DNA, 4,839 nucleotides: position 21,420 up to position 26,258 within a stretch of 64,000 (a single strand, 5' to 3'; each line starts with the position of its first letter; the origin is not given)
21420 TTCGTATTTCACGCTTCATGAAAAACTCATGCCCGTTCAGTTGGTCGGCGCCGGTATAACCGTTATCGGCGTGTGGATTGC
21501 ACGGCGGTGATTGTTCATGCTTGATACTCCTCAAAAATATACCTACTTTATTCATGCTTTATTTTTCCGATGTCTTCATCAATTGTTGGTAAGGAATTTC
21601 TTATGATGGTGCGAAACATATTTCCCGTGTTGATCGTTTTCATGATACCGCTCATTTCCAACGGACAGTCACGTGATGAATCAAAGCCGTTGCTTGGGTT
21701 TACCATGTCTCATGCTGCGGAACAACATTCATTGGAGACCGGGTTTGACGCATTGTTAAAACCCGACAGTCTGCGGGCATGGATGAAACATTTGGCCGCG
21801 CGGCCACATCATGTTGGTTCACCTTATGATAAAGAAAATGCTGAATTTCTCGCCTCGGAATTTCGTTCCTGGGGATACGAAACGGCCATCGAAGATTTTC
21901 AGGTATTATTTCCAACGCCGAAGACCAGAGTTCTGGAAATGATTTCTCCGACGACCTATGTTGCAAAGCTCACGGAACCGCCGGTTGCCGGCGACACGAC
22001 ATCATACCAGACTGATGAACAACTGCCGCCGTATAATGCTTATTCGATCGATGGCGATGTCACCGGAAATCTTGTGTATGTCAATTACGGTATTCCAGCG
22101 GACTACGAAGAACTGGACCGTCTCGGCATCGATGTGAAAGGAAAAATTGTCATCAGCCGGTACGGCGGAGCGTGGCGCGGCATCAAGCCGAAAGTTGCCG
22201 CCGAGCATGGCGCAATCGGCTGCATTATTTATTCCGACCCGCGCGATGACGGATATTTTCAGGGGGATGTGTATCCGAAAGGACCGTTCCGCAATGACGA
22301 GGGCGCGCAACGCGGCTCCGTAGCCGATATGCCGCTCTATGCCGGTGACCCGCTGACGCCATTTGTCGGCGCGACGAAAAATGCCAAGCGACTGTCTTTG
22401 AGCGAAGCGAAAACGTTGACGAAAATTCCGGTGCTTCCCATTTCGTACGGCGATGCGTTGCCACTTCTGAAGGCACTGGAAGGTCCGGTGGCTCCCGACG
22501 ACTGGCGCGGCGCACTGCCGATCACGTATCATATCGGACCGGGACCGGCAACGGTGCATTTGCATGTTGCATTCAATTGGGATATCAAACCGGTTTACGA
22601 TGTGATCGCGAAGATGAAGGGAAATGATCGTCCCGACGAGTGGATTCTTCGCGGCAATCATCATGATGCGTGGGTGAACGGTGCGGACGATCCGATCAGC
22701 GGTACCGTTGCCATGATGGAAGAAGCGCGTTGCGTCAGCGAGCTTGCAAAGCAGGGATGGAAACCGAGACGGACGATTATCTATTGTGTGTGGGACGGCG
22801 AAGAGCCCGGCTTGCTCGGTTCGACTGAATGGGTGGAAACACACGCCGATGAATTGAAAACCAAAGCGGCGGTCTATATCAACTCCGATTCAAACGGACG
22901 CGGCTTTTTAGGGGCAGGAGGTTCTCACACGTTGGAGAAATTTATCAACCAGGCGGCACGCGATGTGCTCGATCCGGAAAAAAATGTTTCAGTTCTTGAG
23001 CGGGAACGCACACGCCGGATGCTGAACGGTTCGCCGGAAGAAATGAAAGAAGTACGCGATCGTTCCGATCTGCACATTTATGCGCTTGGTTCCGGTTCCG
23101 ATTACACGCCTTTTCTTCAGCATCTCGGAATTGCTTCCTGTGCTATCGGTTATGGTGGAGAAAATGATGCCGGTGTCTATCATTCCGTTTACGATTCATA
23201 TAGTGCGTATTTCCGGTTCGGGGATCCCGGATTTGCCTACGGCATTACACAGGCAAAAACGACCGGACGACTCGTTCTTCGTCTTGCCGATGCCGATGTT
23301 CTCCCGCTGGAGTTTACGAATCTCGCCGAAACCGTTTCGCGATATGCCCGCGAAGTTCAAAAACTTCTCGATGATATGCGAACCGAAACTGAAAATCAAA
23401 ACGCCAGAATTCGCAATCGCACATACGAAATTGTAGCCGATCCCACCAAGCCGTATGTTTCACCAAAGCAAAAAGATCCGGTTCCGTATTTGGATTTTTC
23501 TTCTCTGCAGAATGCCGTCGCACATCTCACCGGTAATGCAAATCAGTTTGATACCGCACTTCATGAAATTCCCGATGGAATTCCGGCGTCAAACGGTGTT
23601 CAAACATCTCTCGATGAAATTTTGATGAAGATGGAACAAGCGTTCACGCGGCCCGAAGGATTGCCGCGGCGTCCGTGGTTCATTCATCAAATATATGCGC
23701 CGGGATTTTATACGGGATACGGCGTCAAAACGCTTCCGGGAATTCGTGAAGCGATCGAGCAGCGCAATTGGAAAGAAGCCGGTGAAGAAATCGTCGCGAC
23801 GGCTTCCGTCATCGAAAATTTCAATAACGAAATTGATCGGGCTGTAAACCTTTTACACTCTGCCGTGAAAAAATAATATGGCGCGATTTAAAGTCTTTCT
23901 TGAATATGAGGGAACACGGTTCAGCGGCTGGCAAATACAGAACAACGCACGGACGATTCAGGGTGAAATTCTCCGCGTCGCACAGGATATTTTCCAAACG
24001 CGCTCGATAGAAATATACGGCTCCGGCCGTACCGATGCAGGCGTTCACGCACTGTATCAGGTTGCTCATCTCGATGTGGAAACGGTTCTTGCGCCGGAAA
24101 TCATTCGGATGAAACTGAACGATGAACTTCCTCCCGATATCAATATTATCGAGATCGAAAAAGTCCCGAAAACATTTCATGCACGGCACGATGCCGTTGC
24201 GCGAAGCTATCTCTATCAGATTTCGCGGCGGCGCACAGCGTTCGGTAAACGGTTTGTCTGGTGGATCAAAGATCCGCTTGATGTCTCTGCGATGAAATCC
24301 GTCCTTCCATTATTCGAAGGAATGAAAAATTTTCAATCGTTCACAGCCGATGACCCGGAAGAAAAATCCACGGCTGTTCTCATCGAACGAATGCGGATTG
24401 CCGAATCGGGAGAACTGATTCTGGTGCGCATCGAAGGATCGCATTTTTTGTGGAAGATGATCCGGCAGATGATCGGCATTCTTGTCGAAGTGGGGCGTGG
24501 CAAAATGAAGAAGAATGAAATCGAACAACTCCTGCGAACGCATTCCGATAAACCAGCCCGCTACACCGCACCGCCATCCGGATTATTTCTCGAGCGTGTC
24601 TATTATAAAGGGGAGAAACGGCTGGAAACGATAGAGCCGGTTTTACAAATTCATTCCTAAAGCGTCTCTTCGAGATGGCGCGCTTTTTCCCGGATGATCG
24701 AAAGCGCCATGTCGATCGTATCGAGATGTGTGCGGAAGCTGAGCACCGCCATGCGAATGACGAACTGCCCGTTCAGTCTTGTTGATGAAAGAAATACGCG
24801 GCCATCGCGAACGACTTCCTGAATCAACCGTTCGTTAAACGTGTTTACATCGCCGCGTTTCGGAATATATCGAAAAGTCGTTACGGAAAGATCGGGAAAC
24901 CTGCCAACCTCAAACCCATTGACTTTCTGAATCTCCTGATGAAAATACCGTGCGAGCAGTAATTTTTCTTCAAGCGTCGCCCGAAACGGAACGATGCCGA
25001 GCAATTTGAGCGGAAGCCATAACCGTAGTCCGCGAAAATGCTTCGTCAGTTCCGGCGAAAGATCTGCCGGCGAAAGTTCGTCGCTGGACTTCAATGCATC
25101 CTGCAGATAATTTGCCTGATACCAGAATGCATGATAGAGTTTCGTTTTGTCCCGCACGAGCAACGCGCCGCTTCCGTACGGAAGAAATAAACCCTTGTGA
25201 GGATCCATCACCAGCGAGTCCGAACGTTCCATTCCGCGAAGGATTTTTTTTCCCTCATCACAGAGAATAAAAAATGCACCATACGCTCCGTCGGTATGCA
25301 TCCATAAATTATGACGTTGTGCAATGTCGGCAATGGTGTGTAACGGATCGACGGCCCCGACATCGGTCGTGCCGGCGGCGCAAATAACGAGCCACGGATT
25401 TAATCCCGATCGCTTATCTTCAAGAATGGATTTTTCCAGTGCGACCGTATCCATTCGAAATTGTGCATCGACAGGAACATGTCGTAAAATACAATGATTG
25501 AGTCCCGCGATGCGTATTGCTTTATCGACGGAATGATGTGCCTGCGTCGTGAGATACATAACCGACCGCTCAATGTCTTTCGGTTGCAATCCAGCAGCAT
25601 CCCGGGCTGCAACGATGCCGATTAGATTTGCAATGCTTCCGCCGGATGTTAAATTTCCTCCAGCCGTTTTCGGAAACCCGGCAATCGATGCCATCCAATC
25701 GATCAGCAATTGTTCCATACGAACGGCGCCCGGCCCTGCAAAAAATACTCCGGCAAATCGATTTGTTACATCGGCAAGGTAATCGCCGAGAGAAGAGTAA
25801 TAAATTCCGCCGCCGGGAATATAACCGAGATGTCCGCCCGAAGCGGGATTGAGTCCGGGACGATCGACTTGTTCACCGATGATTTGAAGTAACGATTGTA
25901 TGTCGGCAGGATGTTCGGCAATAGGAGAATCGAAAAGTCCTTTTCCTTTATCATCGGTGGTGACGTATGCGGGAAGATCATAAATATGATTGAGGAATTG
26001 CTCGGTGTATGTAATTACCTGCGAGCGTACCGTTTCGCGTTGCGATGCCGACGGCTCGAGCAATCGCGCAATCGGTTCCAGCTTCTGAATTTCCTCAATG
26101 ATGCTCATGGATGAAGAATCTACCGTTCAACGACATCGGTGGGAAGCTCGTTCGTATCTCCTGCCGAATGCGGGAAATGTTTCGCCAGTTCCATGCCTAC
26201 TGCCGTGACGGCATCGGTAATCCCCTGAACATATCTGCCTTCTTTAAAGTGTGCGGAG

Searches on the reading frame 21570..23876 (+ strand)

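Call 98: search_protein_families(library=pfam, proteins=[window:21570-23876:+], max_evalue=0.001)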
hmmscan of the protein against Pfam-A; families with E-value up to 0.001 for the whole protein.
window:21570-23876:+ (768 aa): 3 families
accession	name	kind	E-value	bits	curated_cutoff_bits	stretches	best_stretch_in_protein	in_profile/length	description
PF04253.20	TFR_dimer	-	6.9e-24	84.6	27.1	1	641-752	1-117/121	Transferrin receptor-like dimerisation domain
PF04389.22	Peptidase_M28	-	7.2e-18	65.4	21.3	1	345-468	2-127/193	Peptidase family M28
PF02225.27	PA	-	1e-08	35.6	23.9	1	164-231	1-63/95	PA domain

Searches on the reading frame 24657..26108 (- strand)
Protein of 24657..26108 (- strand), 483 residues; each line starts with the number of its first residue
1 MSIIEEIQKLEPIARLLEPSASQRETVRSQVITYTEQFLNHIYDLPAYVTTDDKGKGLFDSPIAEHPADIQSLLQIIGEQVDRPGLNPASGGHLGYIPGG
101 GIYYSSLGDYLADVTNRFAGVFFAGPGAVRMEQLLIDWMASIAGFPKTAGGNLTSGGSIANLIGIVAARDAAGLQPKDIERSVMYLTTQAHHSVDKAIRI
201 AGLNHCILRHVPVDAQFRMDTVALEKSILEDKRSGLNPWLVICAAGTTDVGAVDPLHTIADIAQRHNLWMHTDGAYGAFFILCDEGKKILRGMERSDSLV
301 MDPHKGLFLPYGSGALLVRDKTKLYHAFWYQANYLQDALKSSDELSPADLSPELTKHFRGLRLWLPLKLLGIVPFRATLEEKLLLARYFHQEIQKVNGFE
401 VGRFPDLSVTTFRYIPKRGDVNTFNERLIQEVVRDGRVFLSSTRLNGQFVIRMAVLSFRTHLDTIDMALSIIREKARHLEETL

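Call 98: search_protein_families(library=pfam, proteins=[window:24657-26108:-], max_evalue=0.001)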
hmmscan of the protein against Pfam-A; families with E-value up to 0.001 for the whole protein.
window:24657-26108:- (483 aa): 5 families
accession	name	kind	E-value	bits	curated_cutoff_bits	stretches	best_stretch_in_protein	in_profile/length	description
PF00282.25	Pyridoxal_deC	-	3.5e-59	200.9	27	1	95-414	44-374/375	Pyridoxal-dependent decarboxylase conserved domain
PF01212.27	Beta_elim_lyase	-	4.5e-07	29.9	27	1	184-340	74-231/288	Beta-eliminating lyase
PF05889.19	SepSecS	-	0.00015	21.1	21.1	1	182-322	103-240/389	O-phosphoseryl-tRNA(Sec) selenium transferase, SepSecS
PF00155.27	Aminotran_1_2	-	0.00029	20.6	19.7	1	167-281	77-193/361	Aminotransferase class I and II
PF00266.25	Aminotran_5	-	0.00039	19.9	21.5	1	186-322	93-217/371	Aminotransferase class-V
